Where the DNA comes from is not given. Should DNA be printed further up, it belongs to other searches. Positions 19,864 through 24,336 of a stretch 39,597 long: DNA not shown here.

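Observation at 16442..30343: Five-ORF operon SNF2/DUF3883 - GHKL - DUF1156 methylase - HEPN/DUF499: candidate uncharacterised methylation-linked defence system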

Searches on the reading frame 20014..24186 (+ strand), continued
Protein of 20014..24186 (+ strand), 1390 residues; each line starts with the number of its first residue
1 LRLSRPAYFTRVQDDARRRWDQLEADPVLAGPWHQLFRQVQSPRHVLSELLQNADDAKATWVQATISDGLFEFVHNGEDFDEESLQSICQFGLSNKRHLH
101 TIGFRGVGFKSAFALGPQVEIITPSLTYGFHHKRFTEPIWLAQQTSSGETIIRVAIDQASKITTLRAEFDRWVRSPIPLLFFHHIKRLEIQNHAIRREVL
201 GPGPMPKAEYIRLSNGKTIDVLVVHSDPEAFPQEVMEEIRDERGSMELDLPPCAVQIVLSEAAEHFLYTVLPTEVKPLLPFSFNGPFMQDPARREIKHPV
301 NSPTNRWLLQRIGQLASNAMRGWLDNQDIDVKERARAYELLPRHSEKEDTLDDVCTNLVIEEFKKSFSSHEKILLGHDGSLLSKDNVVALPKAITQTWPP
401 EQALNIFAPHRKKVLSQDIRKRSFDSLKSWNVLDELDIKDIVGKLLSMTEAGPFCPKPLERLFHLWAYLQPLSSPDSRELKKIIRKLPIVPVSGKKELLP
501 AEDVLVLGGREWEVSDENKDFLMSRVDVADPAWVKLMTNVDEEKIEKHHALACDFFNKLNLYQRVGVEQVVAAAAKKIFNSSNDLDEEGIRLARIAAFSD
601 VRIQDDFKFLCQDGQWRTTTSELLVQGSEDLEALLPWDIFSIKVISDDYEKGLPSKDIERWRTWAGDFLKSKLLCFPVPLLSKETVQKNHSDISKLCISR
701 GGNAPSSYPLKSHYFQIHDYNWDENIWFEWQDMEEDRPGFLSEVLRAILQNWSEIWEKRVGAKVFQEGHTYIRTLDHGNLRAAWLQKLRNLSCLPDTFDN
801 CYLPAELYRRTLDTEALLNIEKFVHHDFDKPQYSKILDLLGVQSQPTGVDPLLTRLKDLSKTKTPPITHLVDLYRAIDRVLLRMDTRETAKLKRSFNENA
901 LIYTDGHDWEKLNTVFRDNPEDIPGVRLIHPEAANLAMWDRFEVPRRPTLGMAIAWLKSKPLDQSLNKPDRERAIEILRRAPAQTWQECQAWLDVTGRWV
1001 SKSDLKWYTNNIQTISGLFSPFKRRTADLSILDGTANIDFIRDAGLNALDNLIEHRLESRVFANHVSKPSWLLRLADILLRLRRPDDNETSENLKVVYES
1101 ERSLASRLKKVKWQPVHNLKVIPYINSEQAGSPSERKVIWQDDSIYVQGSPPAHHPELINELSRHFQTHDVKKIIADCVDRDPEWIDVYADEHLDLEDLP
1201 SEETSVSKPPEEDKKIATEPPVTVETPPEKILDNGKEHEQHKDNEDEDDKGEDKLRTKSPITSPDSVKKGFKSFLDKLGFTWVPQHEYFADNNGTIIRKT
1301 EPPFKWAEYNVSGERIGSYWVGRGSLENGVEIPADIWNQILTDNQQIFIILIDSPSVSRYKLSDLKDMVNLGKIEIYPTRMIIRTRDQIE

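Call 48: search_protein_families(library=padloc, proteins=[L054:6187-6744:+, L054:6732-9953:+, L054:9956-13039:+, L061:6328-9894:+, L061:9905-13174:+, L076:7014-9920:+, L076:9917-13003:+, L057:9872-11938:+, L060:9968-13177:+, L050:9989-12685:+], max_evalue=0.00001)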
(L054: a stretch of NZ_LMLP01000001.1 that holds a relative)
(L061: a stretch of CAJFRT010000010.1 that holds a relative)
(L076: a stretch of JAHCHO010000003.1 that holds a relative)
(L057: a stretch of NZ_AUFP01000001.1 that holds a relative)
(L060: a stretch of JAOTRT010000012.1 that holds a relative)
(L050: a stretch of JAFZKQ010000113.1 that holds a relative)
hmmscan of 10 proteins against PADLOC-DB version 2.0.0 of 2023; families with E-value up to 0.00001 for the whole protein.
L054:6187-6744:+ (185 aa): 0 families

L054:6732-9953:+ (1073 aa): 35 families (the best 25 are shown)
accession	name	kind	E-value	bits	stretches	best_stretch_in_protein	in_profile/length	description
PDLC02623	DrmD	-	9.2e-104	346.1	1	71-939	8-876/1040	DrmD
PDLC02621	DrmD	-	1.6e-66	223.3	2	556-896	491-818/1040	DrmD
PDLC02500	BrxHI|BrxHII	-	1.2e-56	190.9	2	543-702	437-594/933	BrxHI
PDLC02572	DrmA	-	1.5e-49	166.9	2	555-697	493-638/1043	DrmA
PDLC02504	BrxHI|BrxHII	-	2e-44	149.8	2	556-724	459-624/971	BrxHII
PDLC02632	DrmD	-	5.4e-42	142.1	2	576-699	517-643/662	DrmD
PDLC00659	HmaA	-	2.4e-39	133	2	559-769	485-708/1176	SNF2 helicase / DEAD-box helicase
PDLC02843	DpdE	-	2.7e-36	122.9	3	551-693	539-679/1091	DpdE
PDLC02633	DrmD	-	7.4e-36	121.4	2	571-696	516-644/839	DrmD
PDLC02619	DrmD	-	3.7e-35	119.3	1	638-725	491-578/872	DrmD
PDLC02840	DpdE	-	4.1e-31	106.1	2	549-724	527-700/1091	DpdE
PDLC02634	DrmD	-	1.4e-30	103.8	2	128-352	65-276/900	DrmD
PDLC02620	DrmD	-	4.8e-30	102.3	2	583-763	486-656/1060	DrmD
PDLC02624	DrmD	-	2.6e-27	93.6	1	577-696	359-481/652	DrmD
PDLC02844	DpdE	-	6.2e-25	85.3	2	128-350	123-323/1074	DpdE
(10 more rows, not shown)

L054:9956-13039:+ (1027 aa): 9 families
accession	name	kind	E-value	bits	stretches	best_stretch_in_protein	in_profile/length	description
PDLC03968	TmtA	-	4.5e-44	148.5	1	40-325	72-369/1486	-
PDLC03972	TmtA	-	2.3e-43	146.6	1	12-567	10-573/1302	-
PDLC03964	TmtA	-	4.9e-41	138.8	1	47-785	50-822/1538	-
PDLC03966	TmtA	-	5.1e-40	135.2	1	39-371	39-426/1655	-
PDLC03965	TmtA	-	5.6e-35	118.7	2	46-125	33-115/1370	-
PDLC03971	TmtA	-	1.4e-26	90.4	2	46-125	57-145/1782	-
PDLC03969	TmtA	-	6.6e-17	58.4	1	48-324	34-345/1563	-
PDLC03970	TmtA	-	1.9e-14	50.6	1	45-117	64-135/1552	-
PDLC03967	TmtA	-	4.1e-09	33.4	1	47-112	42-111/1063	-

L061:6328-9894:+ (1188 aa): 40 families (the best 25 are shown)
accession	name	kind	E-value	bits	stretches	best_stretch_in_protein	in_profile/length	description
PDLC02623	DrmD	-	5.8e-110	366.6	1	242-1174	79-1007/1040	DrmD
PDLC02500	BrxHI|BrxHII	-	4.1e-65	218.9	2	676-817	457-594/933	BrxHI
PDLC02621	DrmD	-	7.5e-62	207.8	2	654-1016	481-823/1040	DrmD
PDLC02619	DrmD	-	2.2e-46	156.4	2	750-847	488-585/872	DrmD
PDLC02504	BrxHI|BrxHII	-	2.1e-45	153.1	2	651-843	440-628/971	BrxHII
PDLC00659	HmaA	-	5.7e-45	151.6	2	650-868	466-687/1176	SNF2 helicase / DEAD-box helicase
PDLC02572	DrmA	-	2.2e-41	139.8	2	656-1014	481-821/1043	DrmA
PDLC02620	DrmD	-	2.3e-40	136.4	2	695-891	483-668/1060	DrmD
PDLC02632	DrmD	-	3.3e-37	126.3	2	677-814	499-643/662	DrmD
PDLC02840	DpdE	-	5.9e-36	122.2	2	399-835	257-696/1091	DpdE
PDLC02843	DpdE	-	8.5e-34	114.6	2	253-339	147-233/1091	DpdE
PDLC02634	DrmD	-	3e-33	112.7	2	256-468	85-280/900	DrmD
PDLC02633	DrmD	-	2.5e-32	109.8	2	680-811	506-644/839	DrmD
PDLC02193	PLD_Helicase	-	4.1e-31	106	2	601-821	594-823/905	-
PDLC02844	DpdE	-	4.8e-31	105.5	2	251-464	140-325/1074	DpdE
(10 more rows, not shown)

L061:9905-13174:+ (1089 aa): 9 families
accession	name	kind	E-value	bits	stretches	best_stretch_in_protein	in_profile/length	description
PDLC03972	TmtA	-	3.4e-52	175.8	1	11-632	20-611/1302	-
PDLC03968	TmtA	-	1e-43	147.3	1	14-598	58-603/1486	-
PDLC03966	TmtA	-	1.1e-39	134.1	1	27-425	39-449/1655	-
PDLC03964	TmtA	-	7.2e-37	125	1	37-478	52-466/1538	-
PDLC03971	TmtA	-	2.1e-29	99.8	2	18-113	43-145/1782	-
PDLC03965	TmtA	-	6.5e-25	85.3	1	18-530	19-508/1370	-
PDLC03970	TmtA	-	9.9e-19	64.8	1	20-105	52-135/1552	-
PDLC03969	TmtA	-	8.6e-12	41.4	1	36-203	34-208/1563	-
PDLC03967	TmtA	-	5.7e-10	36.2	1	36-98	43-109/1063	-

L076:7014-9920:+ (968 aa): 40 families (the best 25 are shown)
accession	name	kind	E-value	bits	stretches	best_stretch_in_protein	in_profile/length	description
PDLC02623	DrmD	-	5.7e-108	360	1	16-833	72-879/1040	DrmD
PDLC02621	DrmD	-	3.3e-64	215.6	2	438-664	481-724/1040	DrmD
PDLC02500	BrxHI|BrxHII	-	9.9e-60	201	2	42-243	87-292/933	BrxHI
PDLC00659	HmaA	-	1.1e-46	157.2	2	428-648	465-690/1176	SNF2 helicase / DEAD-box helicase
PDLC02572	DrmA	-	9.8e-45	150.9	2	458-681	504-739/1043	DrmA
PDLC02504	BrxHI|BrxHII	-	9.2e-44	147.6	2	426-621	442-629/971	BrxHII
PDLC02632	DrmD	-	2e-39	133.6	2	44-238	122-316/662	DrmD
PDLC02619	DrmD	-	2.8e-39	132.9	2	530-620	491-581/872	DrmD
PDLC02620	DrmD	-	1.5e-35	120.4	2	474-622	485-625/1060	DrmD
PDLC02633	DrmD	-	5.6e-34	115.2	2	43-238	123-318/839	DrmD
PDLC02634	DrmD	-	6e-34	115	2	20-243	67-276/900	DrmD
PDLC02843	DpdE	-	2.2e-33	113.2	2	35-142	148-250/1091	DpdE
PDLC02193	PLD_Helicase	-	1.1e-30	104.5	1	393-598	609-823/905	-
PDLC02840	DpdE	-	2.3e-30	103.7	2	183-592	257-673/1091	DpdE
PDLC02844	DpdE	-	8.5e-30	101.4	2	476-648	588-761/1074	DpdE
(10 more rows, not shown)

L076:9917-13003:+ (1028 aa): 9 families
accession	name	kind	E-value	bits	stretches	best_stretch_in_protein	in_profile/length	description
PDLC03972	TmtA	-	1.8e-55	186.6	1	4-562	7-577/1302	-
PDLC03968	TmtA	-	2.2e-51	172.8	1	28-510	65-537/1486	-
PDLC03966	TmtA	-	4.6e-48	161.9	1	31-425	36-460/1655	-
PDLC03965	TmtA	-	6.6e-39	131.7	1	28-504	22-509/1370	-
PDLC03964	TmtA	-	4e-33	112.6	2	133-451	177-466/1538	-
PDLC03971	TmtA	-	2.2e-23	79.9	1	41-637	57-710/1782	-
PDLC03970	TmtA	-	2.3e-18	63.6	1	40-112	64-135/1552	-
PDLC03969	TmtA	-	9.8e-14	47.9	1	43-324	34-345/1563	-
PDLC03967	TmtA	-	3.4e-10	37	1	39-106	39-110/1063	-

L057:9872-11938:+ (688 aa): 9 families
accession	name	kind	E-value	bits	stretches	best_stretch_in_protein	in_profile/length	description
PDLC03964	TmtA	-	1.5e-53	180.3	2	8-360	16-396/1538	-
PDLC03972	TmtA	-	1.4e-47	160.5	2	44-243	47-240/1302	-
PDLC03968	TmtA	-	3.7e-36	122.3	3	41-232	78-255/1486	-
PDLC03965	TmtA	-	8e-35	118.2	2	33-305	25-326/1370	-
PDLC03966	TmtA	-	3.4e-32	109.3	1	29-230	34-249/1655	-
PDLC03971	TmtA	-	1.3e-31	107.1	2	25-118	41-144/1782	-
PDLC03970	TmtA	-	4.6e-24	82.5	1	39-107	63-131/1552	-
PDLC03969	TmtA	-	1.3e-14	50.8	1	44-301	35-317/1563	-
PDLC03967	TmtA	-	1.3e-11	41.6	0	588-652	917-984/1063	-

L060:9968-13177:+ (1069 aa): 9 families
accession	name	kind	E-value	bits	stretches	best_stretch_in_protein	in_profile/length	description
PDLC03966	TmtA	-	3.5e-67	225.3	2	4-367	37-441/1655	-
PDLC03968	TmtA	-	3.9e-57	191.8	1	6-753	71-852/1486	-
PDLC03972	TmtA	-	3.3e-56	189.1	1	3-757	34-808/1302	-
PDLC03969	TmtA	-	1.4e-55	186.5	2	817-1067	1273-1507/1563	-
PDLC03965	TmtA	-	1.1e-47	160.8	3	13-102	33-119/1370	-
PDLC03964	TmtA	-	1.4e-45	153.9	2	118-423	188-464/1538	-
PDLC03971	TmtA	-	1.3e-44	150.3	2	4-99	50-146/1782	-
PDLC03970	TmtA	-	4.7e-15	52.6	1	13-111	65-152/1552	-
PDLC03967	TmtA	-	7.9e-13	45.7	1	14-96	42-122/1063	-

L050:9989-12685:+ (898 aa): 9 families
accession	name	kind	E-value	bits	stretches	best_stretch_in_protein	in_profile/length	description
PDLC03968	TmtA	-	5.5e-43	144.9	1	35-418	72-440/1486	-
PDLC03972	TmtA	-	5.2e-39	132.1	1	32-336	35-347/1302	-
PDLC03966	TmtA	-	1.8e-38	130.1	1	33-333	38-377/1655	-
PDLC03964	TmtA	-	1.6e-26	90.7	2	159-418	193-426/1538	-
PDLC03965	TmtA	-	3.4e-22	76.3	2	40-129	34-112/1370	-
PDLC03971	TmtA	-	1.6e-21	73.6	2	41-137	57-161/1782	-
PDLC03970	TmtA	-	8.1e-19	65.1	1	41-122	65-133/1552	-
PDLC03969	TmtA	-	1.8e-17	60.3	1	43-413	34-413/1563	-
PDLC03967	TmtA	-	2.1e-06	24.4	1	44-117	44-109/1063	-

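Call 49: search_protein_families(library=pfam, proteins=[L054:6187-6744:+, L054:6732-9953:+, L054:9956-13039:+, L061:6328-9894:+, L061:9905-13174:+, L076:7014-9920:+, L076:9917-13003:+, L057:9872-11938:+, L060:9968-13177:+, L050:9989-12685:+], max_evalue=0.001)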
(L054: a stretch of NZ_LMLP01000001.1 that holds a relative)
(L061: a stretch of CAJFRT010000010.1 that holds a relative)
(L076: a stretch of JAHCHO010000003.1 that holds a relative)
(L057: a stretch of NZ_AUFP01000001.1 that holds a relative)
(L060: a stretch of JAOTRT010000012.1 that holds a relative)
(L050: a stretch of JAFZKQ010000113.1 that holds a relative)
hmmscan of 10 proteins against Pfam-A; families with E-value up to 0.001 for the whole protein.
L054:6187-6744:+ (185 aa): 0 families

L054:6732-9953:+ (1073 aa): 3 families
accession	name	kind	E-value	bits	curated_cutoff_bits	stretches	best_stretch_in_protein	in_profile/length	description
PF00271.37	Helicase_C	-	3.6e-19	69.5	23.5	1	565-681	2-110/110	Helicase conserved C-terminal domain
PF00176.29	SNF2-rel_dom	-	1.7e-16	60.6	24.9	2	294-383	127-200/290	SNF2-related domain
PF04851.21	ResIII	-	8.6e-06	26.2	22.5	1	165-333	16-163/164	Type III restriction enzyme, res subunit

L054:9956-13039:+ (1027 aa): 1 family
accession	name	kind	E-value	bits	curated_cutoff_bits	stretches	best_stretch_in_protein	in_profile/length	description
PF25794.1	SACS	-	7.8e-18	65.6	32.8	1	37-125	12-121/247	Sacsin domain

L061:6328-9894:+ (1188 aa): 5 families
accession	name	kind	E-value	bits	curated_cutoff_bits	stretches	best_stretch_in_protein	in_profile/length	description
PF00271.37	Helicase_C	-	5.7e-22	78.5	23.5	1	680-796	2-110/110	Helicase conserved C-terminal domain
PF00176.29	SNF2-rel_dom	-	2.5e-21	76.5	24.9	1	283-589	19-252/290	SNF2-related domain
PF04851.21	ResIII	-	2.5e-10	41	22.5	1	274-444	16-162/164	Type III restriction enzyme, res subunit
PF18731.6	HEPN_Swt1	-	2.2e-07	31.6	27.5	1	24-116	13-100/115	Swt1-like HEPN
PF00270.35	DEAD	-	0.00013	22.2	26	1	274-447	8-163/167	DEAD/DEAH box helicase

L061:9905-13174:+ (1089 aa): 2 families
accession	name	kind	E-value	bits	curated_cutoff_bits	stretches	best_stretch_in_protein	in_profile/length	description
PF25794.1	SACS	-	1.1e-16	61.9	32.8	1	18-202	5-234/247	Sacsin domain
PF13589.12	HATPase_c_3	-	2.6e-06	28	25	1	35-123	7-103/137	Histidine kinase-, DNA gyrase B-, and HSP90-like ATPase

L076:7014-9920:+ (968 aa): 4 families
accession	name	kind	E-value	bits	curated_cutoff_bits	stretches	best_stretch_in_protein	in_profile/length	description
PF00271.37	Helicase_C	-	3.5e-20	72.7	23.5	1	458-573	3-110/110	Helicase conserved C-terminal domain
PF00176.29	SNF2-rel_dom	-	2.2e-19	70.1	24.9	1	65-254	20-194/290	SNF2-related domain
PF04851.21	ResIII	-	3.6e-09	37.2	22.5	1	54-224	12-163/164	Type III restriction enzyme, res subunit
PF00270.35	DEAD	-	0.00016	21.9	26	0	64-224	16-161/167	DEAD/DEAH box helicase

L076:9917-13003:+ (1028 aa): 1 family
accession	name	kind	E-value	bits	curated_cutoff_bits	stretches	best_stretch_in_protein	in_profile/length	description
PF25794.1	SACS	-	8e-17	62.3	32.8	1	32-119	12-120/247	Sacsin domain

L057:9872-11938:+ (688 aa): 2 families
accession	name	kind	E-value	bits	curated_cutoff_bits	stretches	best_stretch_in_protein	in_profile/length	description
PF13020.12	NOV_C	-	3.2e-13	50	22.1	1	585-650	20-85/91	Protein NO VEIN, C-terminal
PF25794.1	SACS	-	3.1e-08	34.1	32.8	1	35-123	13-125/247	Sacsin domain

L060:9968-13177:+ (1069 aa): 2 families
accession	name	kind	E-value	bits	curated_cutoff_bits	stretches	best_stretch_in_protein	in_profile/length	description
PF25794.1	SACS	-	2.4e-14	54.2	32.8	1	53-100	74-123/247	Sacsin domain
PF13020.12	NOV_C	-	4e-08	33.6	22.1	1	974-1037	27-87/91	Protein NO VEIN, C-terminal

L050:9989-12685:+ (898 aa): 1 family
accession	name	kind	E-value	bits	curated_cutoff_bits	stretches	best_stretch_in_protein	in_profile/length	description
PF25794.1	SACS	-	1.4e-15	58.2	32.8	2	29-61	9-40/247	Sacsin domain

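Call 65: find_encoding_contigs(protein=P0099, flank=10000, max_places=3)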
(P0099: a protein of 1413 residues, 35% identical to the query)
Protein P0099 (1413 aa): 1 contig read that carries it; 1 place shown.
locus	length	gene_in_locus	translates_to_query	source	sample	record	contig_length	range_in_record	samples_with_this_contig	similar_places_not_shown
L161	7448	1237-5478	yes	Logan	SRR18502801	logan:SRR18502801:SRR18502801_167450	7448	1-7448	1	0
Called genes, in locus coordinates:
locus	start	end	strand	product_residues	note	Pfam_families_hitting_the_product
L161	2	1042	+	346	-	?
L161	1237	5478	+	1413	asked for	PF13020:NOV_C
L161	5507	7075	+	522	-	PF24701:DUF7664, PF26468:GIY_YIG_3, PF03883:H2O2_YaaD (weak)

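Call 78: search_protein_families(library=ncbifam, proteins=[window:20014-24186:+], max_evalue=0.001)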
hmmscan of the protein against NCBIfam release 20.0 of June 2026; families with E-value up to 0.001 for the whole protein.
window:20014-24186:+ (1390 aa): 1 family
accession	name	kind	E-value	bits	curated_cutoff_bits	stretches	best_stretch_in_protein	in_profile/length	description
NF047352.1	P_loop_sacsin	domain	2.3e-20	72.8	50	1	45-121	2-79/80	sacsin N-terminal ATP-binding-like domain-containing protein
